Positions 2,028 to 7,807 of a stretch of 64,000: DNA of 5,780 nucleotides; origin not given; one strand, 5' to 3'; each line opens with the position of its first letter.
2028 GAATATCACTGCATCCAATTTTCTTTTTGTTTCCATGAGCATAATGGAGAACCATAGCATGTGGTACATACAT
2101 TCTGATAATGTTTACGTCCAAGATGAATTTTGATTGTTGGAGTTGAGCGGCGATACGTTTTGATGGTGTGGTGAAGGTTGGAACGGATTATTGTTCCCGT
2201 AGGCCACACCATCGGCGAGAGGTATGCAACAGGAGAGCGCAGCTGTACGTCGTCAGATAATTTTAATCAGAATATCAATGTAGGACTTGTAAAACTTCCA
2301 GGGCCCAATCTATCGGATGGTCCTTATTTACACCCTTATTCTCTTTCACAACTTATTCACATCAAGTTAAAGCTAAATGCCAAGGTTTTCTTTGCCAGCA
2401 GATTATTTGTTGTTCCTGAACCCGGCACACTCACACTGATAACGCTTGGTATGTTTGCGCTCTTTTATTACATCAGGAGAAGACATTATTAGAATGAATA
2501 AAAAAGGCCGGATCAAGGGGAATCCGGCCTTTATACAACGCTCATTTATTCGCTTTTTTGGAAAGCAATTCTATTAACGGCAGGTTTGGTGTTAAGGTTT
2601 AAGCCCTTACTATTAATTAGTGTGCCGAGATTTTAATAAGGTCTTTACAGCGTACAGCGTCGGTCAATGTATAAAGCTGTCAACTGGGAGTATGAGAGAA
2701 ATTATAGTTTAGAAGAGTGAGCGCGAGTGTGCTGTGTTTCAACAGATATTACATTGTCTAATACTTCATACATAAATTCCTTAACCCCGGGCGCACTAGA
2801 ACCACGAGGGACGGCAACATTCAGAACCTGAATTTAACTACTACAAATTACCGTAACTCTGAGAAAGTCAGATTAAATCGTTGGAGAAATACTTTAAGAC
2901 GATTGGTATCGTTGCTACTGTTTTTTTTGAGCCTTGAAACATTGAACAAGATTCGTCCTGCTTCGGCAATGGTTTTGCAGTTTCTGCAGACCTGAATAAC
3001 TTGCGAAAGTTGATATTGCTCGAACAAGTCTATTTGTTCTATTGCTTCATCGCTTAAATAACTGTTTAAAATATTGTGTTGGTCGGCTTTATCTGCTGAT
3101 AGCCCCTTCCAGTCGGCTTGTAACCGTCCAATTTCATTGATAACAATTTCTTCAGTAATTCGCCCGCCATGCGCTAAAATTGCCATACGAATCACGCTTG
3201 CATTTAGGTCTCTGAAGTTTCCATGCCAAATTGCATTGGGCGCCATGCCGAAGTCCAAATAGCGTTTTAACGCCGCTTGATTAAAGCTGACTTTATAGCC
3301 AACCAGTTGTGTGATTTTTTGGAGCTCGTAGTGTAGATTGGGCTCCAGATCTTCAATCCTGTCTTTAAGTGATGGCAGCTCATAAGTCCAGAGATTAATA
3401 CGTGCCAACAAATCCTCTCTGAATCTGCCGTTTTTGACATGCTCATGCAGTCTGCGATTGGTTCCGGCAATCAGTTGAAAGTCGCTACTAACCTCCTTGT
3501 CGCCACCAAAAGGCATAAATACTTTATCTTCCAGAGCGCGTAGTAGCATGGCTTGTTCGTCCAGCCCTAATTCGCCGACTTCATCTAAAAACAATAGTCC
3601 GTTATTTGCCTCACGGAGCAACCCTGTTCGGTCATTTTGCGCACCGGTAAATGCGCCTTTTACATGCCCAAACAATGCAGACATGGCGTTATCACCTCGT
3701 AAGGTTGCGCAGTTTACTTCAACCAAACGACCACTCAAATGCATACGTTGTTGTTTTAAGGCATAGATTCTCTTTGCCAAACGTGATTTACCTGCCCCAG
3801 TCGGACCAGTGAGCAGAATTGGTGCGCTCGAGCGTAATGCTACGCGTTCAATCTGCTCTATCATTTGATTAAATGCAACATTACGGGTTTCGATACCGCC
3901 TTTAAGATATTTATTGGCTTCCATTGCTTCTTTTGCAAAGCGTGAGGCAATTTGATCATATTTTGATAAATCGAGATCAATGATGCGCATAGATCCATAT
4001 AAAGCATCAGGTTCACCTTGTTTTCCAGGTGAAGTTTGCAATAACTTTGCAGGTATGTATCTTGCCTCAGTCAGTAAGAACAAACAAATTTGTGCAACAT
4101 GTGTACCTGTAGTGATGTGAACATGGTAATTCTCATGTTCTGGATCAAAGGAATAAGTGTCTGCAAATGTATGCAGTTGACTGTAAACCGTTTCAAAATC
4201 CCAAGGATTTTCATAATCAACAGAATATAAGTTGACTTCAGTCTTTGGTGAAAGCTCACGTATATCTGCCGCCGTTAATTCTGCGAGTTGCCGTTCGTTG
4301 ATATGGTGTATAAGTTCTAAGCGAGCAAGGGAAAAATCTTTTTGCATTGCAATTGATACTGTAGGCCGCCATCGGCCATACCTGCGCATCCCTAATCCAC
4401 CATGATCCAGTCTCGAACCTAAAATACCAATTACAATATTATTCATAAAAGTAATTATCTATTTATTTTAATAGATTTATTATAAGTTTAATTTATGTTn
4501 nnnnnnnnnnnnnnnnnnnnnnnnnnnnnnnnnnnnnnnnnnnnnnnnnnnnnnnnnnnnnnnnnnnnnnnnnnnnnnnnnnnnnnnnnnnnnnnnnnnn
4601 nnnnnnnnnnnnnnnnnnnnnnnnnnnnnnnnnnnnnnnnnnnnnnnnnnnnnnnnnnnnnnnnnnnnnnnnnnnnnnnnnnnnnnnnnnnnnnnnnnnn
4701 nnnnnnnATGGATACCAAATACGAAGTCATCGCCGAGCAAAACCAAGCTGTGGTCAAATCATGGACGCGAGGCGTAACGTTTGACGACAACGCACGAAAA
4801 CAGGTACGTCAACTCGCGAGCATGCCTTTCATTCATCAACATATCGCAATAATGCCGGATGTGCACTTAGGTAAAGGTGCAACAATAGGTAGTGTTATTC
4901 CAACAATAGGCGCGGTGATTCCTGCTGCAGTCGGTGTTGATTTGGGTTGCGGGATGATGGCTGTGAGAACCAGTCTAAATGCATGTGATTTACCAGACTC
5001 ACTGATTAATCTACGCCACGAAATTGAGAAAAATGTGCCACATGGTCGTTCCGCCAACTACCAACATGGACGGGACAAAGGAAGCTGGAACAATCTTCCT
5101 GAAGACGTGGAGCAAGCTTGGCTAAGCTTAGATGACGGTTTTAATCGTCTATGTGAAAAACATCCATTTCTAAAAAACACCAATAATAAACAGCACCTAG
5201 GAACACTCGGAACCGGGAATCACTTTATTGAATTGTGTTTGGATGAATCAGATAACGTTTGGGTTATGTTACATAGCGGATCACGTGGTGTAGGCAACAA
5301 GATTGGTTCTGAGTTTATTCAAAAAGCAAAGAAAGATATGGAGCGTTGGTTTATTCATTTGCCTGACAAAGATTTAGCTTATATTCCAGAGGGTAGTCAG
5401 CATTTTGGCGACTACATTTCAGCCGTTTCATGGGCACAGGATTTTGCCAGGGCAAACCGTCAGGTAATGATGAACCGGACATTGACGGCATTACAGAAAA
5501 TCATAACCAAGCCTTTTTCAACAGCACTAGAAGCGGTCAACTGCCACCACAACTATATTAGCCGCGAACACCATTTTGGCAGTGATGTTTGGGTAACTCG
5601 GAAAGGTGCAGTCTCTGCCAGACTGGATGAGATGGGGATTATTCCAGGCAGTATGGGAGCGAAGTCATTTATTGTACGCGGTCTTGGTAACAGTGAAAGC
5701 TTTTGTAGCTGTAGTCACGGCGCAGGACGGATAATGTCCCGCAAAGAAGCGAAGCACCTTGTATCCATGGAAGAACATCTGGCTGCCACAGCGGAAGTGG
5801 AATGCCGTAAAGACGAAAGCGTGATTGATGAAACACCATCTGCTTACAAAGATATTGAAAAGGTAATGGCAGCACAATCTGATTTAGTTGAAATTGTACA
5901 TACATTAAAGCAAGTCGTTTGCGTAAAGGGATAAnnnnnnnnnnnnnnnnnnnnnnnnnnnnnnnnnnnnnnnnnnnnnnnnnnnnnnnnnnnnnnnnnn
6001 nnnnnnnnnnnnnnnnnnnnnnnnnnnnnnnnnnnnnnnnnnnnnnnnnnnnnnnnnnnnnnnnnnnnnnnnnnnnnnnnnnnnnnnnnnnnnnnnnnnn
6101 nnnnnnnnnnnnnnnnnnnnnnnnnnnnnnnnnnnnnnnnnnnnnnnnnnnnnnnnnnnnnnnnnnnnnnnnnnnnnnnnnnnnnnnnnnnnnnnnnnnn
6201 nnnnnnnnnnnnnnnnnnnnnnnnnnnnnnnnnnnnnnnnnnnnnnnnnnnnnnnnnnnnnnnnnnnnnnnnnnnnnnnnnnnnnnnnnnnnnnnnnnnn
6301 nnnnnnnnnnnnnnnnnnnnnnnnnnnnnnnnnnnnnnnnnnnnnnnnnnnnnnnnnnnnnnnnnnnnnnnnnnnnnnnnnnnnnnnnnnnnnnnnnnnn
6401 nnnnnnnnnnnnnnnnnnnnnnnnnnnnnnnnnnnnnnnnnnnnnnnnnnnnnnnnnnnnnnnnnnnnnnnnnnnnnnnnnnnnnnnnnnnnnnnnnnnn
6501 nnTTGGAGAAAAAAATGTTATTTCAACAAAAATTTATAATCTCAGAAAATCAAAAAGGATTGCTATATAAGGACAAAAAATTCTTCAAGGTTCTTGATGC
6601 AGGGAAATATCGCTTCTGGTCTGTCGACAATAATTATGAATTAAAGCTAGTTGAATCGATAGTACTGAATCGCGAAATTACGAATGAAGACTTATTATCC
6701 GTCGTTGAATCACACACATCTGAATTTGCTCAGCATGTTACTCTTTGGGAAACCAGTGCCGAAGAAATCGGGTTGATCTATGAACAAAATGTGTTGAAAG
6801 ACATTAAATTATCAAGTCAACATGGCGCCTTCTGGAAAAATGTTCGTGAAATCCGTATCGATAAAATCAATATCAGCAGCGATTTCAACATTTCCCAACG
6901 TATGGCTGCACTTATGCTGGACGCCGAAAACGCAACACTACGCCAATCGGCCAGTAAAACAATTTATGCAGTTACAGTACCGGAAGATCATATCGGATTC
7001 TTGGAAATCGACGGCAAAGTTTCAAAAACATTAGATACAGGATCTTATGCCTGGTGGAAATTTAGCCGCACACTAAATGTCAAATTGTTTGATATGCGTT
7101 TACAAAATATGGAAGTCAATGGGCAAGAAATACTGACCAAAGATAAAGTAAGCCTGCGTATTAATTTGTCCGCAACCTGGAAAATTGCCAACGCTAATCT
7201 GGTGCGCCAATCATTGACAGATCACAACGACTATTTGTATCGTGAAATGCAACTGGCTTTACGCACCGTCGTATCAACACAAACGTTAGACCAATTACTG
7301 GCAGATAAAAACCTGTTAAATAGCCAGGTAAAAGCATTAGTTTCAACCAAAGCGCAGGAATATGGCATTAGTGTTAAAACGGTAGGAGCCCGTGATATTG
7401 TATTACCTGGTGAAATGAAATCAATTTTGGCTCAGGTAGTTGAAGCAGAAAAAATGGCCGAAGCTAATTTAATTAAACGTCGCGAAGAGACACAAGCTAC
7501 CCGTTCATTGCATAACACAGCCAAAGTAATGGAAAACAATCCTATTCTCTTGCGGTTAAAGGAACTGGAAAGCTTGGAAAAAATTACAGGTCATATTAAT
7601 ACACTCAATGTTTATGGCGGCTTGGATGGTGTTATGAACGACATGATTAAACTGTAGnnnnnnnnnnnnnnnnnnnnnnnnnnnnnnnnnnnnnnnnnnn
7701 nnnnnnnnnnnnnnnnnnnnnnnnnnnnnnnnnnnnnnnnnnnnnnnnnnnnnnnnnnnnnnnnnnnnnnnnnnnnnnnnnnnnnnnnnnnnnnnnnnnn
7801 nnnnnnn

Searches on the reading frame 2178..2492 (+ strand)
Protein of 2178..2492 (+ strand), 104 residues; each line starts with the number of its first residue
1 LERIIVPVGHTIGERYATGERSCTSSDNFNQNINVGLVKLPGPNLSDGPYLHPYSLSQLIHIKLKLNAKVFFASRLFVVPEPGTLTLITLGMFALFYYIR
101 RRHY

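Call 31: search_protein_families(library=pfam, proteins=[window:2178-2492:+], max_evalue=0.001)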
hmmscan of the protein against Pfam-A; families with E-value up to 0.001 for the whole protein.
window:2178-2492:+ (104 aa): 1 family
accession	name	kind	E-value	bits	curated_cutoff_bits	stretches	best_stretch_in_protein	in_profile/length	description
PF07589.16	PEP-CTERM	-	7e-06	26.4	20.7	1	79-102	2-24/24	PEP-CTERM motif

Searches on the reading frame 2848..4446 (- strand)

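Call 31: search_protein_families(library=pfam, proteins=[window:2848-4446:-], max_evalue=0.001)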
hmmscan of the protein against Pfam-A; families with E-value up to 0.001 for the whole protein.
window:2848-4446:- (532 aa): 8 families
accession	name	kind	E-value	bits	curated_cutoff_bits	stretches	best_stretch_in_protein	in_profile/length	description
PF06956.16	RtcR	-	2.8e-75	252.2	23.1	1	2-184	2-183/183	Regulator of RNA terminal phosphate cyclase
PF00158.32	Sigma54_activat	-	1.5e-48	165.1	20.2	1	188-353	4-165/168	Sigma-54 interaction domain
PF14532.12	Sigma54_activ_2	-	4.5e-11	43.6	25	1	193-360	8-138/138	Sigma-54 interaction domain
PF01078.27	Mg_chelatase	-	2.9e-07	30.6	20.3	1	200-330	15-157/207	Magnesium chelatase, subunit ChlI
PF07728.20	AAA_5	-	3.9e-07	30.6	22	1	209-333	1-125/139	AAA domain (dynein-related subfamily)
PF00004.35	AAA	-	9.6e-07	29.8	21.2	1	210-342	1-123/131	ATPase family associated with various cellular activities (AAA)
PF13191.12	AAA_16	-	2.7e-05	25.2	32.6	1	194-307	11-122/167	AAA ATPase domain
PF13401.12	AAA_22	-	5.3e-05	24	27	1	209-279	7-65/130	AAA domain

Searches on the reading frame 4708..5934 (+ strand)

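Call 31: search_protein_families(library=pfam, proteins=[window:4708-5934:+], max_evalue=0.001)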
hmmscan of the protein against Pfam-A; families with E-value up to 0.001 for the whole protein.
window:4708-5934:+ (408 aa): 1 family
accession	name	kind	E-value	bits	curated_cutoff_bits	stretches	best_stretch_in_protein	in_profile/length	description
PF01139.22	RtcB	-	1.4e-130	436.8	27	1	32-408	1-426/426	tRNA-splicing ligase RtcB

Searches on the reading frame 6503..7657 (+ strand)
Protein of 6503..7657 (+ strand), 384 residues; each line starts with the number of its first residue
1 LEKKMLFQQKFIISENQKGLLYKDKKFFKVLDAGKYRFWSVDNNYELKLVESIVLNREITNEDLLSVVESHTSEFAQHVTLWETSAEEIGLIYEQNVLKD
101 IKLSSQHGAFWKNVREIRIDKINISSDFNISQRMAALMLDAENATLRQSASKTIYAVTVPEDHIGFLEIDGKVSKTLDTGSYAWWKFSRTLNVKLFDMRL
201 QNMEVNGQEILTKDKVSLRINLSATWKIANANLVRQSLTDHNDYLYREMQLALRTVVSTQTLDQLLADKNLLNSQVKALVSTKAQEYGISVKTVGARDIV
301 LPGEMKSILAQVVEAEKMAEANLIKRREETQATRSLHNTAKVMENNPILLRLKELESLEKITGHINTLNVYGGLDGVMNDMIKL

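Call 31: search_protein_families(library=pfam, proteins=[window:6503-7657:+], max_evalue=0.001)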
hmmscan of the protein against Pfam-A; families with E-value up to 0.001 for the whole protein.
window:6503-7657:+ (384 aa): 1 family
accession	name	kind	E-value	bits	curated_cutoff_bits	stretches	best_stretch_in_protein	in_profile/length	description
PF01145.31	Band_7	-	6.9e-27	95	23.6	1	158-329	2-175/176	SPFH domain / Band 7 family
